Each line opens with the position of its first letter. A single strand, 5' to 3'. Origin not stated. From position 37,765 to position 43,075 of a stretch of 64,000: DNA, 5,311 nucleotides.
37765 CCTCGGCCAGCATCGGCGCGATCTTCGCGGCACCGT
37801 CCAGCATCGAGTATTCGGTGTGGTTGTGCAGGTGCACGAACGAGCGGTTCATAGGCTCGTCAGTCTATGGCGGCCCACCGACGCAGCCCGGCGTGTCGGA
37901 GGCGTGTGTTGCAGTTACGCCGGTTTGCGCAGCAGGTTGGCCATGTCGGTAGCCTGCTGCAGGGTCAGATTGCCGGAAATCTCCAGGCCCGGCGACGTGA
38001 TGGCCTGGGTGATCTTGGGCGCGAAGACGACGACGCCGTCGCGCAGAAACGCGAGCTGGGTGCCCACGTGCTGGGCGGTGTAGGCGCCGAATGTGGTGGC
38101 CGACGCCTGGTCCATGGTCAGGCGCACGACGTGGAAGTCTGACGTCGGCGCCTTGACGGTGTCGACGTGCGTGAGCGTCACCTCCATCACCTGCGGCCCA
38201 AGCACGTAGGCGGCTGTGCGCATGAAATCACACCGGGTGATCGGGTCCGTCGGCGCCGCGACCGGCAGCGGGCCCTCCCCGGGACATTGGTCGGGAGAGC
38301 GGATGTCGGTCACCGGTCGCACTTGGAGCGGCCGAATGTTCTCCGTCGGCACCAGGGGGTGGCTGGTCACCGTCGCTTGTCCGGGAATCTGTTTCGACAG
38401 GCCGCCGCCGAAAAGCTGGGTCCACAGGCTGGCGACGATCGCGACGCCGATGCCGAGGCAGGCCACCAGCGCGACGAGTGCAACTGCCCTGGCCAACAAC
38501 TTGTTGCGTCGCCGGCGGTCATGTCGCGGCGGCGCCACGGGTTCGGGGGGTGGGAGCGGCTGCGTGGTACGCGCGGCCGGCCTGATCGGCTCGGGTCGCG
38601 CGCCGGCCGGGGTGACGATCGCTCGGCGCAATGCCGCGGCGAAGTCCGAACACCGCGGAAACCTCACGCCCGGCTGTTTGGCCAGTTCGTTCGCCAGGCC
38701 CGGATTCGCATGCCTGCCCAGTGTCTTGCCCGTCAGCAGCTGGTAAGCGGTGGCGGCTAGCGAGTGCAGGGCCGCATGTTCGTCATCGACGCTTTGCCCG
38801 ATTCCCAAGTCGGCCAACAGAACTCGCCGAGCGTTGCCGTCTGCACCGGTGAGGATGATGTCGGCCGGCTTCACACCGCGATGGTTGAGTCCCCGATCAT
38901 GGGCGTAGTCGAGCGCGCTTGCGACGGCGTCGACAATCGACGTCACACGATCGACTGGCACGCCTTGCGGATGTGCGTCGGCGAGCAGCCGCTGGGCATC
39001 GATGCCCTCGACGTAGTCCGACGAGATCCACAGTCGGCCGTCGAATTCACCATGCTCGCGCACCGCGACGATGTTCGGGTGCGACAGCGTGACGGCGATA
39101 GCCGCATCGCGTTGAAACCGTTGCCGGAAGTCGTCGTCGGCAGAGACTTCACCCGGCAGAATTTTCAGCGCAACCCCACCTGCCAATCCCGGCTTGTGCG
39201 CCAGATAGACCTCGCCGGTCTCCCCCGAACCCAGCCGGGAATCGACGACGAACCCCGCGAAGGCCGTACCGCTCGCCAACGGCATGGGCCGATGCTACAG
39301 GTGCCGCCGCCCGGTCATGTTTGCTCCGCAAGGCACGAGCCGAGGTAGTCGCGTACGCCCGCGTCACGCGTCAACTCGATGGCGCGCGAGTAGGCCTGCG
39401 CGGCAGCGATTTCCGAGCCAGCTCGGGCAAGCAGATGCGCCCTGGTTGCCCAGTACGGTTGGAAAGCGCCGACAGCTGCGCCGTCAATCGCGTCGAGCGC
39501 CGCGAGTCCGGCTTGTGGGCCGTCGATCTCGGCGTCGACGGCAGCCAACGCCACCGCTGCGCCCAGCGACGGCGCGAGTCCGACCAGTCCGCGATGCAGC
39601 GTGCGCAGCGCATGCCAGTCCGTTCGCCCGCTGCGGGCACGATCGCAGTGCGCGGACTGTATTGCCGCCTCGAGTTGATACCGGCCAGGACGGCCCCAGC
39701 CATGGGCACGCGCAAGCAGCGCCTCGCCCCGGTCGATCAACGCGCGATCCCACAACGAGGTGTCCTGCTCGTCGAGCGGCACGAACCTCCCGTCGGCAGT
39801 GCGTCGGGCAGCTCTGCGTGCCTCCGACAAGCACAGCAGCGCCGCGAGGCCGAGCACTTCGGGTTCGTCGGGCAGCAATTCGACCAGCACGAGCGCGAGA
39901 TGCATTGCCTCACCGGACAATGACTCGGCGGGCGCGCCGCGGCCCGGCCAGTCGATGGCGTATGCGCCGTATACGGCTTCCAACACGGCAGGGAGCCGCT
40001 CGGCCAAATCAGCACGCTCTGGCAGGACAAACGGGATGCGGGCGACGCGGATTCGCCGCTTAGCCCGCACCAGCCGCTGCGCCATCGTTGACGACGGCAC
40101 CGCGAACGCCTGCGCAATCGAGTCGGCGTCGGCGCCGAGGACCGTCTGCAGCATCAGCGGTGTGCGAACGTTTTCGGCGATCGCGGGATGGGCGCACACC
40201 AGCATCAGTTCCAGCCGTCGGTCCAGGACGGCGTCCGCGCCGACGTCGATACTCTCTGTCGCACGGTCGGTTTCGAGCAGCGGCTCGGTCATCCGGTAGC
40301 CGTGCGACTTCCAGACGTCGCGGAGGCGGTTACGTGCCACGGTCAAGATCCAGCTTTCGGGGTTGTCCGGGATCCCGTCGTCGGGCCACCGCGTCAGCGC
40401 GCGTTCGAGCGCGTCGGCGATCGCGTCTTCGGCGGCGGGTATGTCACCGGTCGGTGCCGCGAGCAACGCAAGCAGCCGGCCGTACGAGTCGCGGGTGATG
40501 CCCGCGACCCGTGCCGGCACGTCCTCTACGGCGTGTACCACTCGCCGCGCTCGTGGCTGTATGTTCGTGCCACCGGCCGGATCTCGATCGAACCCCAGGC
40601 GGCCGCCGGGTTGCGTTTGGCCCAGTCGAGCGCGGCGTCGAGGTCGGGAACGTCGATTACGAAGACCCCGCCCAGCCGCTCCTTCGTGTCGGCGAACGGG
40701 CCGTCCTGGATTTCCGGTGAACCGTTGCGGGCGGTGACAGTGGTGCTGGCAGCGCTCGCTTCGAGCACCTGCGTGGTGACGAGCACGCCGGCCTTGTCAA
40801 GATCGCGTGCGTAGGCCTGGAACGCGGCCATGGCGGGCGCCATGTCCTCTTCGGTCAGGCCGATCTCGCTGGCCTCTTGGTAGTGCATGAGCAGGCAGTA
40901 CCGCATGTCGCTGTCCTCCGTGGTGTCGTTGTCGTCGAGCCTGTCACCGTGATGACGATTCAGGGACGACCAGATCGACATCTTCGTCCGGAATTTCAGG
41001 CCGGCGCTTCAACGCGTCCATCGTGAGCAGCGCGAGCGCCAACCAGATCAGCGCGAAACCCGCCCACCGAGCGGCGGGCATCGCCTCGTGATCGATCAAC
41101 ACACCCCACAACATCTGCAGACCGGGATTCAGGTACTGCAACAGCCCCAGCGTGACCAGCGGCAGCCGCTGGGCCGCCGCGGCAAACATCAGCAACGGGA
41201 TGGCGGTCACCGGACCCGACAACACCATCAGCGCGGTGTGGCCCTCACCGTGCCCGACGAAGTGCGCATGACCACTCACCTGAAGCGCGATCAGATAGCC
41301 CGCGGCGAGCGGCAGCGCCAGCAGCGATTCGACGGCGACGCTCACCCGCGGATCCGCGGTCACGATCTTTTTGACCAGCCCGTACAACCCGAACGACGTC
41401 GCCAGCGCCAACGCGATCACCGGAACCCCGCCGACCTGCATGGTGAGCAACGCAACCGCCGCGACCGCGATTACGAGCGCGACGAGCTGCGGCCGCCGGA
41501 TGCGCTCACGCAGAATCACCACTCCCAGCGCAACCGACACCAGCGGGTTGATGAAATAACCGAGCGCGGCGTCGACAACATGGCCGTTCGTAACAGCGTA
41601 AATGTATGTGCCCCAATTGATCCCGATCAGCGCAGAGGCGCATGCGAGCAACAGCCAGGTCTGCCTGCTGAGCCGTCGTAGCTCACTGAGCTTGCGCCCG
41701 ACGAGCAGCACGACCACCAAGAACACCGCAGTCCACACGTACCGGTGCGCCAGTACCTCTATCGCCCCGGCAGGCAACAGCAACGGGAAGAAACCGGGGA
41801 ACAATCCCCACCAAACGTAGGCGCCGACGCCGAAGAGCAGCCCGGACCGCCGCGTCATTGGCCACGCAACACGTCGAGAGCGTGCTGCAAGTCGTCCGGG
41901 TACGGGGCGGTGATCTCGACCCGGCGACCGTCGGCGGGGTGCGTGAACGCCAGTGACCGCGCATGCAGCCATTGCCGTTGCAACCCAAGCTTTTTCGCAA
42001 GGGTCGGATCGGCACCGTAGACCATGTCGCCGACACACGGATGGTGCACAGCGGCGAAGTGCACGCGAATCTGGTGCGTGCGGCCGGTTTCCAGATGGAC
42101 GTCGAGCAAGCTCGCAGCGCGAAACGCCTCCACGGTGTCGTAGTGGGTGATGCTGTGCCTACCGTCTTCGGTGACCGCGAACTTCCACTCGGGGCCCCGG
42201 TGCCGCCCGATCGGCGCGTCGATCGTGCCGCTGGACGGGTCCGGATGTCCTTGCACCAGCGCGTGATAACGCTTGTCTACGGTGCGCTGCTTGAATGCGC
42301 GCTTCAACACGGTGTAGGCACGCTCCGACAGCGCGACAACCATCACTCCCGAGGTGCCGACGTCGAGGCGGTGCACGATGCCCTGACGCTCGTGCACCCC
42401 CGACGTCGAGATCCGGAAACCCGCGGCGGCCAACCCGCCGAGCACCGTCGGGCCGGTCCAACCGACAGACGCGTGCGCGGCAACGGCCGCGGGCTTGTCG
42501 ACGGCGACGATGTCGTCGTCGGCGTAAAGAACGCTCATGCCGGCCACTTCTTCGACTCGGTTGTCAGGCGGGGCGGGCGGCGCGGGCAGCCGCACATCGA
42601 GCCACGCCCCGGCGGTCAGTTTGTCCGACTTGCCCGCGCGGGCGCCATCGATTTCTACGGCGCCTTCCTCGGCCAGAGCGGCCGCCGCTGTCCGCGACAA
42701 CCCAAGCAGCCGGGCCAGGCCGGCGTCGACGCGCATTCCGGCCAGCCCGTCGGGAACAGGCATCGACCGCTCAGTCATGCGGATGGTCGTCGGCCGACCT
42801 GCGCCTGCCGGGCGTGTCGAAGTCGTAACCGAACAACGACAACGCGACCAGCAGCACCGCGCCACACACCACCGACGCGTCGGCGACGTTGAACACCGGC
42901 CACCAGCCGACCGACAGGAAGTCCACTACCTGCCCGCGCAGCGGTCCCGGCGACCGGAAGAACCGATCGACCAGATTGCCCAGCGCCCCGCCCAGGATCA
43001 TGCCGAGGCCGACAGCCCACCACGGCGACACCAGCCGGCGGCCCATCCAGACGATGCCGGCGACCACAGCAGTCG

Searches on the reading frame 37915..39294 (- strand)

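Call 55: search_protein_families(library=pfam, max_evalue=0.000001, proteins=[window:37915-39294:-])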
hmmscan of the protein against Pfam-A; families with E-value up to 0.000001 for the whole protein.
window:37915-39294:- (459 aa): 3 families
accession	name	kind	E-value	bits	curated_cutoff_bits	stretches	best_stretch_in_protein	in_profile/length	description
PF00069.31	Pkinase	-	5.6e-19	69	31.7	1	16-181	2-159/263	Protein kinase domain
PF22599.2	SecDF_P1_head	-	3.4e-13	49.9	27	1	385-457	37-109/114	SecDF, P1 head subdomain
PF07714.23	PK_Tyr_Ser-Thr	-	2.4e-10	40.6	23.1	1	17-172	3-155/258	Protein tyrosine and serine/threonine kinase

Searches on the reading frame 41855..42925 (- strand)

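Call 11: search_protein_families(library=pfam, max_evalue=0.00001, proteins=[window:41855-42925:-])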
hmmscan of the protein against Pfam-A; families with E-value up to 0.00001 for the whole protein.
window:41855-42925:- (356 aa): 1 family
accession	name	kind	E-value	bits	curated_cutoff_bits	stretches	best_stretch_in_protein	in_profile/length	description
PF00849.27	PseudoU_synth_2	-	2.9e-27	96.2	26.8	1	139-292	2-152/152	RNA pseudouridylate synthase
